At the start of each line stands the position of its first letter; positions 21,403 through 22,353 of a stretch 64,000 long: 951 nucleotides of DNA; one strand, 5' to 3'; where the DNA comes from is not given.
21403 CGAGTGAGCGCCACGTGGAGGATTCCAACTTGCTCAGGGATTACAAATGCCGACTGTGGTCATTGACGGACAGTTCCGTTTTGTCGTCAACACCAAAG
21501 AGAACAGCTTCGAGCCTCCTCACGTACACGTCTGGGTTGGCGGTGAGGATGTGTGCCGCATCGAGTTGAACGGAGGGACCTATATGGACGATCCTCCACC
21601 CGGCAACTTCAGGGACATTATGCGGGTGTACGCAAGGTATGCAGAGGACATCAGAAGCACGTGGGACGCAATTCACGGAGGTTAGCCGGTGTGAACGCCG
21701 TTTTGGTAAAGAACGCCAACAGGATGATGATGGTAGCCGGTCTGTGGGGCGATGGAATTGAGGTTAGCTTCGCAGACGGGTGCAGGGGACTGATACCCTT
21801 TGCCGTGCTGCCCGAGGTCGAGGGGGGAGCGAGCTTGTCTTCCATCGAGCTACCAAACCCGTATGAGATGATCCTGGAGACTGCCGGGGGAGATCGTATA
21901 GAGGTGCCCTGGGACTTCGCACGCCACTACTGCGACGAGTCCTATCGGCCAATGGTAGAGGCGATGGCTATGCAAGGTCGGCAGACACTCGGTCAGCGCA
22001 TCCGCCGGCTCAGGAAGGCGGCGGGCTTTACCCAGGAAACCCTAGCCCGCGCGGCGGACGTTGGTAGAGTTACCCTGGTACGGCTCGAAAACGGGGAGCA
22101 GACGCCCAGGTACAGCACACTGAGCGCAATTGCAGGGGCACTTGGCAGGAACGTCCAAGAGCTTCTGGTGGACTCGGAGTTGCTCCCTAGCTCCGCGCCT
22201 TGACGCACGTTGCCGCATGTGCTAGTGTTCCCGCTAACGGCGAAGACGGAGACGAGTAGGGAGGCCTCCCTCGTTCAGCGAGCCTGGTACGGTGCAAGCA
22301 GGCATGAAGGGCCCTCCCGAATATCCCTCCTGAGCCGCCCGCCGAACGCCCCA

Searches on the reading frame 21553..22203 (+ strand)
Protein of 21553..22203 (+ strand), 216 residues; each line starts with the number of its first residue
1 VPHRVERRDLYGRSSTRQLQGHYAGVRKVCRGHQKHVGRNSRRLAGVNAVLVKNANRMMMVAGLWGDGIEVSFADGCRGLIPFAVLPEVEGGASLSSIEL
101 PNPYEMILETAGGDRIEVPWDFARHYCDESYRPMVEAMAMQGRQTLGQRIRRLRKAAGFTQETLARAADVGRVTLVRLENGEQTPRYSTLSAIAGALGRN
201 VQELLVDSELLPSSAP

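Call 3: search_protein_families(library=pfam, proteins=[window:21553-22203:+], max_evalue=1)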
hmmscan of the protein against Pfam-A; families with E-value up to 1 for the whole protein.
window:21553-22203:+ (216 aa): 6 families
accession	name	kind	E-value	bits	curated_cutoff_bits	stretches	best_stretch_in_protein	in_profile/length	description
PF01381.28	HTH_3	-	6.2e-14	52.2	23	1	150-204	1-55/55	Helix-turn-helix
PF13560.12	HTH_31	-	6e-13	49.3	27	1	146-202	2-59/64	Helix-turn-helix domain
PF12844.13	HTH_19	-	2.6e-08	34.1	30.2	1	147-205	1-59/64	Helix-turn-helix domain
PF13443.12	HTH_26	-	4.3e-07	30.5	22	1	149-206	1-59/63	Cro/C1-type HTH DNA-binding domain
PF07022.19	Phage_CI_repr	-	0.0065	17.2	22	1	149-209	2-62/65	Bacteriophage CI repressor helix-turn-helix domain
PF13744.12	HTH_37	-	0.083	13.1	27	1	136-201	9-75/80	Helix-turn-helix domain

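Call 4: search_protein_families(library=padloc, proteins=[window:21553-22203:+], max_evalue=1)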
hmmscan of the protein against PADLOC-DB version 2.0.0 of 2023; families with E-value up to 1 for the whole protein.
window:21553-22203:+ (216 aa): 17 families
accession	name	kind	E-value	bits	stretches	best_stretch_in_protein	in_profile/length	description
PDLC02926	HTH_VI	-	1.1e-09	36.4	1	146-209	2-65/92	-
PDLC04142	capH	-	2.7e-07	29.6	1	144-206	5-67/103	capH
PDLC03665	Control_protein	-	6.8e-07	27.5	1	143-207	6-71/77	control protein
PDLC03952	RmrA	-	3.1e-06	24.3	1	139-202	16-79/395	-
PDLC03951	RmrA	-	4.4e-06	23.9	1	147-202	10-65/400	-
PDLC03953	RmrA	-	7.9e-06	23.3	1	145-212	5-72/373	-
PDLC03949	RmrA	-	1.7e-05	21.9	1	148-201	5-58/363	-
PDLC03664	Control_protein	-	6.4e-05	21.3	1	146-204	14-72/74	control protein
PDLC03946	RmrA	-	0.00014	18.8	1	148-199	5-56/357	-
PDLC03947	RmrA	-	0.00029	17.8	1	139-194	5-60/383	-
PDLC03944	RmrA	-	0.0014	15.7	1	144-197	5-58/384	-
PDLC03954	RmrA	-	0.0031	14.5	1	144-201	9-66/380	-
PDLC03671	Control_protein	-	0.0036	15.5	1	140-207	9-76/84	control protein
PDLC03956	RmrA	-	0.0053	13.9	1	146-198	9-62/399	-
PDLC03948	RmrA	-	0.01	12.7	1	147-198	10-61/397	-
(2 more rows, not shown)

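Call 5: search_protein_families(library=ncbifam, proteins=[window:21553-22203:+], max_evalue=1)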
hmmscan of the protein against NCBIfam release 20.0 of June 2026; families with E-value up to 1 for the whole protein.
window:21553-22203:+ (216 aa): 18 families
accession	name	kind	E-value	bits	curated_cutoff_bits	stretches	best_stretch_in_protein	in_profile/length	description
TIGR03070.1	couple_hipB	subfamily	1.1e-12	47.7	71.65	1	145-198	2-55/58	type II toxin-antitoxin system Y4mF family antitoxin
NF006015.0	PRK08154.1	subfamily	7.9e-09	35.1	204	1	143-209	28-94/314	anaerobic benzoate catabolism transcriptional regulator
NF041951.1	phage_RstR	subfamily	4.8e-08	33.2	80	1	146-208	3-65/108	RstR family transcriptional repressor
NF007257.0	PRK09706.1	subfamily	8.7e-08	32.1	101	1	144-197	4-57/135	transcriptional repressor DicA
TIGR03830.1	CxxCG_CxxCG_HTH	subfamily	8e-07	28.9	61.8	1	129-189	49-109/127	type II TA system antitoxin MqsA family protein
NF047948.1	male_kill_WMK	equivalog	2.3e-05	24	300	1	143-207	160-224/300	WO male-killing family protein Wmk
NF047542.1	telomere_Tap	equivalog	6.9e-05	21.7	600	1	150-194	22-66/695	telomere-associated protein Tap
NF058600.1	TransRegSco1979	equivalog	0.00029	20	350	1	143-189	6-52/280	Sco1979 family transcriptional regulator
TIGR00270.2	TIGR00270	equivalog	0.00056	19.7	110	1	132-196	62-126/159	multiprotein bridging factor aMBF1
NF007271.0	PRK09726.1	equivalog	0.0096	15.9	79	1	143-198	10-65/88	type II toxin-antitoxin system antitoxin HipB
NF041677.1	trans_regClgR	equivalog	0.016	15.2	170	1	140-208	3-71/113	transcriptional regulator ClgR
NF010465.0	PRK13890.1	equivalog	0.021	14.9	96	1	150-209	10-69/121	conjugal transfer protein TrbA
NF046032.1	TransRegSlrRBacil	equivalog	0.042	13.9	250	1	146-209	2-65/149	HTH-type transcriptional regulator SlrR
NF041575.1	antitoxPezA_Strep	equivalog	0.064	13.2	290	1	146-183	2-39/158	type II toxin-antitoxin system antitoxin PezA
NF007408.0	PRK09943.1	equivalog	0.075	12.6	211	1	144-204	6-66/185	HTH-type transcriptional regulator PuuR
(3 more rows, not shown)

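Call 12: search_protein_families(library=phrogs, proteins=[window:21553-22203:+], max_evalue=1)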
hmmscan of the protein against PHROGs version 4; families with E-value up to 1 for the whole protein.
window:21553-22203:+ (216 aa): 37 families (the best 25 are shown)
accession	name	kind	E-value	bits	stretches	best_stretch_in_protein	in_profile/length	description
phrog_5823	-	transcription regulation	5.2e-13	49.9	1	143-210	4-72/404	transcriptional regulator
phrog_8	-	transcription regulation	1.6e-12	48.5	1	138-209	69-140/346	transcriptional regulator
phrog_3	-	transcription regulation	4e-12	47.6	1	132-209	75-150/430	transcriptional repressor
phrog_4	-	transcription regulation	2e-11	44.5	1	133-205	121-192/400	transcriptional repressor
phrog_9103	-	transcription regulation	2.1e-10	41.5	1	149-207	12-70/78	transcriptional repressor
phrog_2328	-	transcription regulation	2.9e-09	37.8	1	140-204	10-74/128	transcriptional repressor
phrog_4836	-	transcription regulation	1e-08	36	1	144-208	74-138/194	CII-like regulator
phrog_2439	-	transcription regulation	2.9e-08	34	1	143-205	5-67/367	transcriptional regulator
phrog_1373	-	transcription regulation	2.8e-07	31.7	1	146-207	64-125/166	transcriptional regulator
phrog_2967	-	transcription regulation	3.5e-07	31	1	141-206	6-71/225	transcriptional regulator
phrog_7241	-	transcription regulation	7.5e-07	30.2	1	149-205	65-121/122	transcriptional regulator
phrog_3949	-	transcription regulation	1e-06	29.9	1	153-207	21-75/161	transcriptional repressor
phrog_4583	-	transcription regulation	1.3e-06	29.3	1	141-209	6-74/81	transcriptional repressor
phrog_4268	-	transcription regulation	1.7e-06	29.2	1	120-201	8-89/96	transcriptional repressor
phrog_2104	-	unknown function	4.5e-05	24.6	1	147-189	41-83/103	-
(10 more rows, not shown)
